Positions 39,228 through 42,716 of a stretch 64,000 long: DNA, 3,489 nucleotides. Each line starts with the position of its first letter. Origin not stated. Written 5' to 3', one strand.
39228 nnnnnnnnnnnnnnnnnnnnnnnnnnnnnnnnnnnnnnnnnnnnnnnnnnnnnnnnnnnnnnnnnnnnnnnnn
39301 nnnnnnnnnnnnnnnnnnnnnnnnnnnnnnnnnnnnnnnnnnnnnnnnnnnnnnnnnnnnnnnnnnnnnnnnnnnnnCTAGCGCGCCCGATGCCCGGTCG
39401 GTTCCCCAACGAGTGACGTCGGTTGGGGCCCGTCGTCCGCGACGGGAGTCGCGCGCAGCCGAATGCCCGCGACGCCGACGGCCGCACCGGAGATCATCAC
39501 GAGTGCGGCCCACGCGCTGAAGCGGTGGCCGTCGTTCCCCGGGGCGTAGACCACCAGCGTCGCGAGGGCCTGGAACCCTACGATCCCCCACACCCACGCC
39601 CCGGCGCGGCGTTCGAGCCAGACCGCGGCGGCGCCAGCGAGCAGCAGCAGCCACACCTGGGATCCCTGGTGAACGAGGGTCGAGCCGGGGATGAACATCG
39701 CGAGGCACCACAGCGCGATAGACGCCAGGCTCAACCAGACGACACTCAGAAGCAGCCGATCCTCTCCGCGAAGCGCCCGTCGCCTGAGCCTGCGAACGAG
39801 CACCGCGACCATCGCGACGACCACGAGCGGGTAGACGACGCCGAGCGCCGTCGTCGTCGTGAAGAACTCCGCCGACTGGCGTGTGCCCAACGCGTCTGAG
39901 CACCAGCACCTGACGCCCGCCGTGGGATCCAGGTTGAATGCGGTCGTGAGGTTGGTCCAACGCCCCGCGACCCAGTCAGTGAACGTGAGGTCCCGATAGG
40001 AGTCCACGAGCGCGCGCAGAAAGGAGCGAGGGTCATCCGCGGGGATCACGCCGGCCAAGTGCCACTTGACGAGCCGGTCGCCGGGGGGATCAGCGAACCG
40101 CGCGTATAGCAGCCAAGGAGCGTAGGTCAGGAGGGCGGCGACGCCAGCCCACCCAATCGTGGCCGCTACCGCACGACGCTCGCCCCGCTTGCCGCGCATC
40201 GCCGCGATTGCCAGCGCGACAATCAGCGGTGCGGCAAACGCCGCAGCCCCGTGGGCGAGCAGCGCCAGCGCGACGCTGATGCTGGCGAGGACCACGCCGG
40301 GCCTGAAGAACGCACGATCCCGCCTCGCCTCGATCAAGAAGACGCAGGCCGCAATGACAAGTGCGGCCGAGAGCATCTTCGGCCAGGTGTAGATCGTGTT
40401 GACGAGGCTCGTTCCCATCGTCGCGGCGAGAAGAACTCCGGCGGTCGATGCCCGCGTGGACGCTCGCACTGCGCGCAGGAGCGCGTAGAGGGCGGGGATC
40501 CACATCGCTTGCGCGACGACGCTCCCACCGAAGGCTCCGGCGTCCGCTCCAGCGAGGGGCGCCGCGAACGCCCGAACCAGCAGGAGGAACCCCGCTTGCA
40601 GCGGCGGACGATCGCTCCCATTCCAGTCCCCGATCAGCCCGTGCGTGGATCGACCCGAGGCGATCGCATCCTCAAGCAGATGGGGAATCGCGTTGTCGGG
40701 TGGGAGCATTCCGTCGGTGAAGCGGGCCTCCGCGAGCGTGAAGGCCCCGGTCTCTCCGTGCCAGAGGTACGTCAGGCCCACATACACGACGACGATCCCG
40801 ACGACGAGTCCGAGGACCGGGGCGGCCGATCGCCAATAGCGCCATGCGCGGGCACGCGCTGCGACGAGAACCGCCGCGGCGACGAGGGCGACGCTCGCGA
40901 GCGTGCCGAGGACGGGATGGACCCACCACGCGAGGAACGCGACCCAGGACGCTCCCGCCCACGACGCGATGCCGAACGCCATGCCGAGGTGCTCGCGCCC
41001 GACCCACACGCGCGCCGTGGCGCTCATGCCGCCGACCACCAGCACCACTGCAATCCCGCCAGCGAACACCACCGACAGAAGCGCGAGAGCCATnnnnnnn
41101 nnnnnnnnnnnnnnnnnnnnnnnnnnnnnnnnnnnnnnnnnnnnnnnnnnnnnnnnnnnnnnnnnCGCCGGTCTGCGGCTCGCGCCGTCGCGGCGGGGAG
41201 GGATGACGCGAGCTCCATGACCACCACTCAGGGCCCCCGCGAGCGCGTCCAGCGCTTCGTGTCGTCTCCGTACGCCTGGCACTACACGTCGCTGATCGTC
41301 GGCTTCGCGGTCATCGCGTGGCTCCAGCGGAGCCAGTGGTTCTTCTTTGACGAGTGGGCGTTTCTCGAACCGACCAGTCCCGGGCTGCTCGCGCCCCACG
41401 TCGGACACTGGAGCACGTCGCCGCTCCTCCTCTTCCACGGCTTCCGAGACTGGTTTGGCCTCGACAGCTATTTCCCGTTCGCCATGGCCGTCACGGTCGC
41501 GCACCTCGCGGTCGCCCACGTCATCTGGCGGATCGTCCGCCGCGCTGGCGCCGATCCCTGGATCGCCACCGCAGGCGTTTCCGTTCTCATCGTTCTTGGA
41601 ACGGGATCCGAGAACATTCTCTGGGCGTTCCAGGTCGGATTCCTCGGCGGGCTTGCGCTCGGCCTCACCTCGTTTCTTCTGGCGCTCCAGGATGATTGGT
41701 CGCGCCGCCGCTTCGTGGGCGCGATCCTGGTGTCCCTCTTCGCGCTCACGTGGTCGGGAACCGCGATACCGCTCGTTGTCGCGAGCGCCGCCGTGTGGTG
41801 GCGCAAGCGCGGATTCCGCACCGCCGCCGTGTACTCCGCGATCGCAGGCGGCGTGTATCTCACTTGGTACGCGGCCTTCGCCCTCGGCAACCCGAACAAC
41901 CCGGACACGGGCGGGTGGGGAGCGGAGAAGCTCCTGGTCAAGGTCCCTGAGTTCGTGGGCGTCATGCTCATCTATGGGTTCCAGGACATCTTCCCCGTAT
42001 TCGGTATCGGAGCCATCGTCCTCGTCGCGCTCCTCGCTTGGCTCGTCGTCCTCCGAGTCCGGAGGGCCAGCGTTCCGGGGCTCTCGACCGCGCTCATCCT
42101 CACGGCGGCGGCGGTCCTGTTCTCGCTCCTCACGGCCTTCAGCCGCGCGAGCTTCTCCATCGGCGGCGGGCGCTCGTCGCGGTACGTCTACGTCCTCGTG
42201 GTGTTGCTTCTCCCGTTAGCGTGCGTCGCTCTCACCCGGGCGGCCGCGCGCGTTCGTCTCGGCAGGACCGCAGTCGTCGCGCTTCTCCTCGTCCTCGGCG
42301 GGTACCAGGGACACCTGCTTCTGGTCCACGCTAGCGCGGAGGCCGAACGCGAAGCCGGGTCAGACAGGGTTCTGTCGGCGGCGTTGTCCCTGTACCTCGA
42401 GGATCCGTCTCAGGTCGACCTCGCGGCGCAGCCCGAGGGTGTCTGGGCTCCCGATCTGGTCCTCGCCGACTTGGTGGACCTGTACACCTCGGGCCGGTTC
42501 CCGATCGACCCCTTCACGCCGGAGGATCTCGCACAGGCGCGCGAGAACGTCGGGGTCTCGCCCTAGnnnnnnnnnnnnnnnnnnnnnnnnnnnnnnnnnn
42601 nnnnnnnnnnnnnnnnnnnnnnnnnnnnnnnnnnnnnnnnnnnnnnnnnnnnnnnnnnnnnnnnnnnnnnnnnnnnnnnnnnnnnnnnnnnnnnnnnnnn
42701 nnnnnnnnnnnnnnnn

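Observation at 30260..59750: Composite locus of about 29 kb for an envelope glycopolymer, combining three translocation logics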

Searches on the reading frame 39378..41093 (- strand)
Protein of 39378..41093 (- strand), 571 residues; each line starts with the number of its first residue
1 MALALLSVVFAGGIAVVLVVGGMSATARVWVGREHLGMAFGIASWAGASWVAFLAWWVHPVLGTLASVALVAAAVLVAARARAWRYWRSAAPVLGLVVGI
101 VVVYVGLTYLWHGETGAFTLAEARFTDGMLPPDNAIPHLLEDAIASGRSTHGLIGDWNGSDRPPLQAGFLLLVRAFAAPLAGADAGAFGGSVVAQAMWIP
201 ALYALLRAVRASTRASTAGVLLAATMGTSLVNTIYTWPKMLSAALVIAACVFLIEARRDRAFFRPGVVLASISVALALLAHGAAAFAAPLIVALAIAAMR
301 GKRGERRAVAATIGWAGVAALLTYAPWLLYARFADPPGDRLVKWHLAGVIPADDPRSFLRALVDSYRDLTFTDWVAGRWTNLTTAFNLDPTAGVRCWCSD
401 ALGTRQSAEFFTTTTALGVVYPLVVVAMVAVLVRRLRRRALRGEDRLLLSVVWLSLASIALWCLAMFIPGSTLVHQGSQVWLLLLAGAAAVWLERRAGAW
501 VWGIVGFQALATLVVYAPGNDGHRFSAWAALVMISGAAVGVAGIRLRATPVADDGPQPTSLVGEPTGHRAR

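Call 7: search_protein_families(library=pfam, proteins=[window:39378-41093:-], max_evalue=0.01)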
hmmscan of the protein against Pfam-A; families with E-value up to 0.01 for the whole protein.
window:39378-41093:- (571 aa): 1 family
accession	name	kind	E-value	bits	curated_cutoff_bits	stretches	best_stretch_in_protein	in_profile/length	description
PF20176.3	DUF6541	-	4.6e-05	22.3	29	1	192-347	188-351/646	Family of unknown function (DUF6541)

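Call 12: search_protein_families(library=ncbifam, proteins=[window:39378-41093:-], max_evalue=0.1)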
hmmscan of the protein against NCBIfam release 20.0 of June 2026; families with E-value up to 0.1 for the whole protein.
window:39378-41093:- (571 aa): 0 families

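Call 13: search_protein_families(library=pfam, proteins=[window:39378-41093:-], max_evalue=10)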
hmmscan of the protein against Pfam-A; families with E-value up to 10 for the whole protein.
window:39378-41093:- (571 aa): 1 family
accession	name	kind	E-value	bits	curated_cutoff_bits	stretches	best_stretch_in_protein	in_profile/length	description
PF20176.3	DUF6541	-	4.6e-05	22.3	29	1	192-347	188-351/646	Family of unknown function (DUF6541)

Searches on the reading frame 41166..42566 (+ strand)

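Call 12: search_protein_families(library=ncbifam, proteins=[window:41166-42566:+], max_evalue=0.1)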
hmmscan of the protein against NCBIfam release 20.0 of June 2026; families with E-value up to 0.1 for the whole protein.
window:41166-42566:+ (466 aa): 0 families

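Call 13: search_protein_families(library=pfam, proteins=[window:41166-42566:+], max_evalue=10)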
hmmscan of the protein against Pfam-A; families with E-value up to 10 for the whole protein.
window:41166-42566:+ (466 aa): 2 families
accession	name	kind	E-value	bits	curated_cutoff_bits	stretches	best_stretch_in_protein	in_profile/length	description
PF19529.4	DUF6057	-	0.086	12.1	29.8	1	106-234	74-199/569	Family of unknown function (DUF6057)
PF04799.18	Fzo_mitofusin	-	2.4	8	27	1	188-237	11-58/161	fzo-like conserved region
